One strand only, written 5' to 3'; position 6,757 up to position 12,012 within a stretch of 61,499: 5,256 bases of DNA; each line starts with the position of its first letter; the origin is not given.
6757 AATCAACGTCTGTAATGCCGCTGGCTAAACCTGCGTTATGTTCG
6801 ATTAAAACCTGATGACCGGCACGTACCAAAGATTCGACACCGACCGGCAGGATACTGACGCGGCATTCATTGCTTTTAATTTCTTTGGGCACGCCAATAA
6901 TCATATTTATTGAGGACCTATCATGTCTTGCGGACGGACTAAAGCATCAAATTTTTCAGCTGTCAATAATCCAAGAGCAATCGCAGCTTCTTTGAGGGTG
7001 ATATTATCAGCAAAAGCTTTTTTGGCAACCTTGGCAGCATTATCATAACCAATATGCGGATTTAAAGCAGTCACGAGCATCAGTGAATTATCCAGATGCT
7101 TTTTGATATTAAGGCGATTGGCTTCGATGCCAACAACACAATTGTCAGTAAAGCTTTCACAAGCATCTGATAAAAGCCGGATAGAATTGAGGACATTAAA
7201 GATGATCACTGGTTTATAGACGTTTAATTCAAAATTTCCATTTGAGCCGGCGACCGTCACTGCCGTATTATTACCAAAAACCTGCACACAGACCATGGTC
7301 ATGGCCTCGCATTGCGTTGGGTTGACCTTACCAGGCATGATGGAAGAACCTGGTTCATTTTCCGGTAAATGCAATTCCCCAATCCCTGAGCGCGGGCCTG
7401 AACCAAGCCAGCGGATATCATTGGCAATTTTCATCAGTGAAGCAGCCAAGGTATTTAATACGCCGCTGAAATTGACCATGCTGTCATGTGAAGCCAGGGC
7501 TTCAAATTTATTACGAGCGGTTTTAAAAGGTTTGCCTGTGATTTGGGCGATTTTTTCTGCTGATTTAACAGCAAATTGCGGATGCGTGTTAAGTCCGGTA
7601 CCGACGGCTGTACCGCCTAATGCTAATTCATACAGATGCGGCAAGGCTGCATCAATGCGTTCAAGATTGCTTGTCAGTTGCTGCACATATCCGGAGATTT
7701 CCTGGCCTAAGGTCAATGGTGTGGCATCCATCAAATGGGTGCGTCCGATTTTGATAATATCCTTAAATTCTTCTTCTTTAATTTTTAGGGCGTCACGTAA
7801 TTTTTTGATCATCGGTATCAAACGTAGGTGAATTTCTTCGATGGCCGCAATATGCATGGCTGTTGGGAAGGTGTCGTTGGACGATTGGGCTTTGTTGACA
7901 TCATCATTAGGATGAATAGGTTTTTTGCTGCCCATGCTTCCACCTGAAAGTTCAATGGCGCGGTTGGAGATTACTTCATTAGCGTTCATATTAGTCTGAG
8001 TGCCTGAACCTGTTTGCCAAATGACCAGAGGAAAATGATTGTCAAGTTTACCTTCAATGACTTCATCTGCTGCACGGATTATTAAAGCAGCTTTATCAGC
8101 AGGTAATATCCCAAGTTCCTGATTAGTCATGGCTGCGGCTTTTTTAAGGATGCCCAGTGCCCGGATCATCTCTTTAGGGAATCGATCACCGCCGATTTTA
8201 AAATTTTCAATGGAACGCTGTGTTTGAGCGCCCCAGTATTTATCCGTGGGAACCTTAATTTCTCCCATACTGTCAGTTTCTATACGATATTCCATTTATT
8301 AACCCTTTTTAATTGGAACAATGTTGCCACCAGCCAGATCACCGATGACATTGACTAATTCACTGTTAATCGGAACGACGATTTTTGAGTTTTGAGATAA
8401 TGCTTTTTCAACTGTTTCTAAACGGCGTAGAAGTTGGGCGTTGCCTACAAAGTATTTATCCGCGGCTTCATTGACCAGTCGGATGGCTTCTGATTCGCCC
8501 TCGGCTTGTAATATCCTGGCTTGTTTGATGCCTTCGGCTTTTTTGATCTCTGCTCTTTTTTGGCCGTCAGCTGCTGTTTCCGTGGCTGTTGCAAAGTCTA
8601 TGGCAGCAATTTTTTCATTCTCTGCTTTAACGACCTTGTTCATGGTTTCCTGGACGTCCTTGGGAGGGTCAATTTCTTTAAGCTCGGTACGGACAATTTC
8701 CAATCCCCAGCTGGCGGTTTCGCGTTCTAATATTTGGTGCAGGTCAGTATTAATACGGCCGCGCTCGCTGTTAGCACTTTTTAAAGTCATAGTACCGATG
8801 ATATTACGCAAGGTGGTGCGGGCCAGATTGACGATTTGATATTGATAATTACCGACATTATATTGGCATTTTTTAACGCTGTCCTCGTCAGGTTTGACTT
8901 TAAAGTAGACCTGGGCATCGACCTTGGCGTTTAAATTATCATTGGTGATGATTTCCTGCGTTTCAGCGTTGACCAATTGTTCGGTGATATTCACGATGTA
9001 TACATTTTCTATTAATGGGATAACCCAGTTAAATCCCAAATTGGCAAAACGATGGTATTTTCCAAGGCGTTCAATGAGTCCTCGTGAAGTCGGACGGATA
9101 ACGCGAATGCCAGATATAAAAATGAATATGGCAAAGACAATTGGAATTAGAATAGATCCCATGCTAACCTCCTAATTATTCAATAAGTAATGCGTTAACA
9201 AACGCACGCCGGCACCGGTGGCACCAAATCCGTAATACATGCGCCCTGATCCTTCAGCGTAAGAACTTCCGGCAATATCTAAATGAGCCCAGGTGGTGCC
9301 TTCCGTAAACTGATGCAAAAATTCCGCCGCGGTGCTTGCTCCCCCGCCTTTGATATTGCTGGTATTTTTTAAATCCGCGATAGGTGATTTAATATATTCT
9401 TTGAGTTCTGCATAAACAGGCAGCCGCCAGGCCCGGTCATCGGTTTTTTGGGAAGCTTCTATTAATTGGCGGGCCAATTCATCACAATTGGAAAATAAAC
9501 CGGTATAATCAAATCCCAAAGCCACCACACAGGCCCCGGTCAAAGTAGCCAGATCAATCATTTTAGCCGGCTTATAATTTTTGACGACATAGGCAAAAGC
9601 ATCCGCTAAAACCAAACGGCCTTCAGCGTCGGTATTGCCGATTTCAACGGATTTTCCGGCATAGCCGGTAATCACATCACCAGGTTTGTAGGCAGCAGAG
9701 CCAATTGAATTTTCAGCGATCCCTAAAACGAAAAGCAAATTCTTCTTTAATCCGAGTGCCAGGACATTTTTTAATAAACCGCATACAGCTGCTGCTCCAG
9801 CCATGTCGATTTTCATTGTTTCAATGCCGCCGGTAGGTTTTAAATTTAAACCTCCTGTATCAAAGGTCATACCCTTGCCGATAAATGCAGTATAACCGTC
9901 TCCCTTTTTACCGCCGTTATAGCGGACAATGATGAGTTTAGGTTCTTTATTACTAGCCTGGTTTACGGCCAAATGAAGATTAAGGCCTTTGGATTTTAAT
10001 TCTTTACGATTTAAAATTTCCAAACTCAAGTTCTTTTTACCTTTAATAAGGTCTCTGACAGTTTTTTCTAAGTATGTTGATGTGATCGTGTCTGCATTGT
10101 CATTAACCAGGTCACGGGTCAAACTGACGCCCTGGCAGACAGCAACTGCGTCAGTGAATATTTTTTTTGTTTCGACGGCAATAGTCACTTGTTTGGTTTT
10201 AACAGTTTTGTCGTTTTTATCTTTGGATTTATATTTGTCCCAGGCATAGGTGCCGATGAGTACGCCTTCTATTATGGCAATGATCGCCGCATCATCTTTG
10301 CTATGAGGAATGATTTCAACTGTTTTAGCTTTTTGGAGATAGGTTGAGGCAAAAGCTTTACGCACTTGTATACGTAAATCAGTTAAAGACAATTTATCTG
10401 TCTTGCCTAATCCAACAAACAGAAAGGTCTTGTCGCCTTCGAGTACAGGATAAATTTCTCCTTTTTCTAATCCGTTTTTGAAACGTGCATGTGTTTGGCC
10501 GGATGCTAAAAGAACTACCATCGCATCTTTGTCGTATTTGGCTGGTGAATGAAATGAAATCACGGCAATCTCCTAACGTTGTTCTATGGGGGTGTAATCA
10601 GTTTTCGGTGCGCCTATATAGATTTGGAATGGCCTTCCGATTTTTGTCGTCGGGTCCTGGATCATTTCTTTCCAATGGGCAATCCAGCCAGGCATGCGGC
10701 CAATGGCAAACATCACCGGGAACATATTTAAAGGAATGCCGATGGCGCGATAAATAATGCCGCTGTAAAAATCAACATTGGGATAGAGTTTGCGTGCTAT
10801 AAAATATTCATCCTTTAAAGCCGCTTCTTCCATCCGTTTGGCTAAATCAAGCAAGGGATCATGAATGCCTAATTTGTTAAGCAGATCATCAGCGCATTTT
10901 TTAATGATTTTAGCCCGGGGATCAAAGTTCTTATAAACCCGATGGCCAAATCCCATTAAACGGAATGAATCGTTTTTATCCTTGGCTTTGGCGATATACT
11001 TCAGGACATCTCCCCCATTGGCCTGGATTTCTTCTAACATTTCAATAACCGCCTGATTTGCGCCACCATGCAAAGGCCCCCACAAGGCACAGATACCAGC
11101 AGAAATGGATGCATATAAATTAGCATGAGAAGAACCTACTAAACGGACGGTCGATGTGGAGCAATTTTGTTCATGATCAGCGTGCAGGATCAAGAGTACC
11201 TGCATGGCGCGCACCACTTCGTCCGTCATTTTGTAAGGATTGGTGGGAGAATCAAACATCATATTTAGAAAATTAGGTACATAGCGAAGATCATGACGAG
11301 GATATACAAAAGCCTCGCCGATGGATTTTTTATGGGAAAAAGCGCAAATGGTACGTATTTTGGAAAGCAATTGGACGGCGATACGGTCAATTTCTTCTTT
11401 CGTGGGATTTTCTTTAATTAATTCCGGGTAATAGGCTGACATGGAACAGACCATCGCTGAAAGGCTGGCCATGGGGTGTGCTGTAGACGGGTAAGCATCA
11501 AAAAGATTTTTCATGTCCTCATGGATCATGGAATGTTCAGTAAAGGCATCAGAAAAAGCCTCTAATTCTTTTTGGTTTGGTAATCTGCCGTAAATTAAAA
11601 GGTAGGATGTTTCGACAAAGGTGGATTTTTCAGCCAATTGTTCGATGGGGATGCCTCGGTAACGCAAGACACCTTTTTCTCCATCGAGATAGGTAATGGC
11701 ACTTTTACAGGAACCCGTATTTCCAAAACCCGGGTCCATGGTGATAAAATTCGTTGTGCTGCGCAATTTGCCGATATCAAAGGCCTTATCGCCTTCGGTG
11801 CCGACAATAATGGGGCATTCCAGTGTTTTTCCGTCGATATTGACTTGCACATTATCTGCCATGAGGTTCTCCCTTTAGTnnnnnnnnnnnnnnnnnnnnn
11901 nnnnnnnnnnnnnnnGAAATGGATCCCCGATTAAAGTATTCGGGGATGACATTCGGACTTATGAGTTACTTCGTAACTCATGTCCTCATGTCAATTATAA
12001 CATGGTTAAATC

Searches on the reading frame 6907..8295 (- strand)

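Call 25: search_protein_families(library=pfam, proteins=[window:6907-8295:-], max_evalue=0.00001)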
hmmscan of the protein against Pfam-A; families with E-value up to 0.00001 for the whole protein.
window:6907-8295:- (462 aa): 2 families
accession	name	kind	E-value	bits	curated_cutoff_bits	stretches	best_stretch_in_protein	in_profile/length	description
PF00206.25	Lyase_1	-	6.4e-117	390.9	27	1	11-341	1-312/312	Lyase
PF10415.14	FumaraseC_C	-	6.6e-25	87.7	32.5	1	407-459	1-53/54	Fumarase C C-terminus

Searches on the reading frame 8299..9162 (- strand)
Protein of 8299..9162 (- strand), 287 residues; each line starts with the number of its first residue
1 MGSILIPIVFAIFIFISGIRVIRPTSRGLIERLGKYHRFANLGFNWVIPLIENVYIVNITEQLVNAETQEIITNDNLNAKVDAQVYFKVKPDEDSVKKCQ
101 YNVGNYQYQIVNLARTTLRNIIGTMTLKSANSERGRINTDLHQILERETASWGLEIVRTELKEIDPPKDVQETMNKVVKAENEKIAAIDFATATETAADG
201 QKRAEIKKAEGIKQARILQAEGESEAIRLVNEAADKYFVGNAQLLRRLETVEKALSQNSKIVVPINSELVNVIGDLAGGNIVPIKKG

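Call 25: search_protein_families(library=pfam, proteins=[window:8299-9162:-], max_evalue=0.00001)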
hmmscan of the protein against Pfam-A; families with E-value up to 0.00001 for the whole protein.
window:8299-9162:- (287 aa): 1 family
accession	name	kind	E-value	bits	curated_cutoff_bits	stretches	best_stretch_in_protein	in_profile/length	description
PF01145.31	Band_7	-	2.5e-37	129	23.6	1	21-192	2-173/176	SPFH domain / Band 7 family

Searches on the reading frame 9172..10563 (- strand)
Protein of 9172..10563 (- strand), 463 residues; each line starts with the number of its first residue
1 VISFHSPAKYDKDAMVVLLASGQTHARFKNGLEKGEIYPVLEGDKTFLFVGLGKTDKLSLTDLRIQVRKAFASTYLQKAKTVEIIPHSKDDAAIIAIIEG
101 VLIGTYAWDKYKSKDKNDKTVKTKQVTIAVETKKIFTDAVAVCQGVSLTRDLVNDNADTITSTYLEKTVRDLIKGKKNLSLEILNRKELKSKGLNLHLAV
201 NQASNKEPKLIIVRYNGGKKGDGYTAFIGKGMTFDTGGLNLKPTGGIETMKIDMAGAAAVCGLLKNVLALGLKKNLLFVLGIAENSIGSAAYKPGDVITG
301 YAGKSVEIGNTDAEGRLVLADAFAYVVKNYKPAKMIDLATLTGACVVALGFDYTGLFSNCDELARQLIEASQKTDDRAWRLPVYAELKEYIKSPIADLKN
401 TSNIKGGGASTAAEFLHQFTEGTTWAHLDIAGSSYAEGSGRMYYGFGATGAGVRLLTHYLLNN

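Call 25: search_protein_families(library=pfam, proteins=[window:9172-10563:-], max_evalue=0.00001)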
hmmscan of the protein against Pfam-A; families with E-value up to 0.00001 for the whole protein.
window:9172-10563:- (463 aa): 2 families
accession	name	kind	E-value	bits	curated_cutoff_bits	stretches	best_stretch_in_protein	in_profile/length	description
PF00883.26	Peptidase_M17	-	3.1e-111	372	25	1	148-456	2-309/310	Cytosol aminopeptidase family, catalytic domain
PF02789.23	Peptidase_M17_N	-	1.5e-07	31.9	23.4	1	45-114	53-128/129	Cytosol aminopeptidase family, N-terminal domain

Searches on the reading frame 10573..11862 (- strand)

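Call 25: search_protein_families(library=pfam, proteins=[window:10573-11862:-], max_evalue=0.00001)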
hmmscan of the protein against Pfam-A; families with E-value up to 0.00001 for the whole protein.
window:10573-11862:- (429 aa): 1 family
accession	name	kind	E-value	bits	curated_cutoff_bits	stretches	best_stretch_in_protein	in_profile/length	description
PF00285.26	Citrate_synt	-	5.8e-138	460.2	27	1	45-411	1-356/357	Citrate synthase, C-terminal domain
